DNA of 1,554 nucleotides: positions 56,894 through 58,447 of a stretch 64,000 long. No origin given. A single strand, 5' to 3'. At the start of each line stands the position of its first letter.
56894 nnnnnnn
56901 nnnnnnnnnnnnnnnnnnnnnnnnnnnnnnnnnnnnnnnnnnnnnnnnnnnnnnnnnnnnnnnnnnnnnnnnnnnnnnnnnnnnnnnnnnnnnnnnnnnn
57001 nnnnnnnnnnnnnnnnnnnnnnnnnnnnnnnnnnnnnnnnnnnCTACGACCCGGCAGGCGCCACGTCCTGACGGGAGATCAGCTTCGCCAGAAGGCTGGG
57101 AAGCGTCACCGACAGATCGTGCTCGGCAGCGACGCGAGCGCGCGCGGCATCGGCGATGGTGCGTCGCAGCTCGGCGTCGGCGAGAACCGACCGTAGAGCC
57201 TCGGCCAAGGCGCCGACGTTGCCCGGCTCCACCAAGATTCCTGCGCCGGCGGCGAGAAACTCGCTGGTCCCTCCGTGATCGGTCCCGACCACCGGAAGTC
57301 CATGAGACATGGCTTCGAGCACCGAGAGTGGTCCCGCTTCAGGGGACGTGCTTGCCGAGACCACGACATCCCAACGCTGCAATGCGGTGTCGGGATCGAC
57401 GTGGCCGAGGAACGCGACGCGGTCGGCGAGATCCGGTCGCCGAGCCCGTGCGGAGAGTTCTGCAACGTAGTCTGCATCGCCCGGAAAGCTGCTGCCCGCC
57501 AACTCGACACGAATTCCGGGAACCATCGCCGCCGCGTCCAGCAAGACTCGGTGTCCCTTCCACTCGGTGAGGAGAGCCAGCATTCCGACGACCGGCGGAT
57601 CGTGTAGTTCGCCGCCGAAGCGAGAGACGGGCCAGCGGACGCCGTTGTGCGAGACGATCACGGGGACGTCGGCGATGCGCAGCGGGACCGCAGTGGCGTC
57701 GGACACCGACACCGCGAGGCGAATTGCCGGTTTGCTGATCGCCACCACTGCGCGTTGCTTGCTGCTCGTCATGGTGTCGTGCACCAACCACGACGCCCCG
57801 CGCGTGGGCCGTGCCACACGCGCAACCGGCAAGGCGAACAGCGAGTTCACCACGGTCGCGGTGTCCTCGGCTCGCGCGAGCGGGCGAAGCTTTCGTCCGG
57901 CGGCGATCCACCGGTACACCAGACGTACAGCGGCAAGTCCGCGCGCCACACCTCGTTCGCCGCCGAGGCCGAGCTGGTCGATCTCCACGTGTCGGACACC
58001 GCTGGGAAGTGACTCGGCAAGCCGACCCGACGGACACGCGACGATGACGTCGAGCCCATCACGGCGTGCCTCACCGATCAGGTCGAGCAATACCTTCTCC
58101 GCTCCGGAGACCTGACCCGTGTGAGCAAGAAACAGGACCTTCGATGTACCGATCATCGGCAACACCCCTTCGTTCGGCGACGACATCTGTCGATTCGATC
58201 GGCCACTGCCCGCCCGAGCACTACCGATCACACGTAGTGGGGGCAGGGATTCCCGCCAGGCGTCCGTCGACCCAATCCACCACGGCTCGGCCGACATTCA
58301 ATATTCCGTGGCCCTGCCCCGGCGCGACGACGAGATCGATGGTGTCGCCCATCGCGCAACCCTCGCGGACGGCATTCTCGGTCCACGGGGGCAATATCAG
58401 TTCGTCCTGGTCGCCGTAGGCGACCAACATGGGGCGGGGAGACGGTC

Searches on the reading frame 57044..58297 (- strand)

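Call 68: search_protein_families(library=pfam, proteins=[window:57044-58297:-], max_evalue=0.00001)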
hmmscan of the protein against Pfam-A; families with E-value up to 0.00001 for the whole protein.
window:57044-58297:- (417 aa): 4 families
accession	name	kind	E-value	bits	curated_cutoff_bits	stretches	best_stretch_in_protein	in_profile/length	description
PF00534.26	Glycos_transf_1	-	2.5e-28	99.2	26.4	1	230-387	11-171/172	Glycosyl transferases group 1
PF13692.12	Glyco_trans_1_4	-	1.2e-23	84.4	27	1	235-374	2-142/142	Glycosyl transferases group 1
PF13524.12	Glyco_trans_1_2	-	1.1e-11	45.3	25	1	250-396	3-136/144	Glycosyl transferase-like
PF13439.12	Glyco_transf_4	-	3e-06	27.8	28.5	0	63-176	1-107/170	Glycosyltransferase Family 4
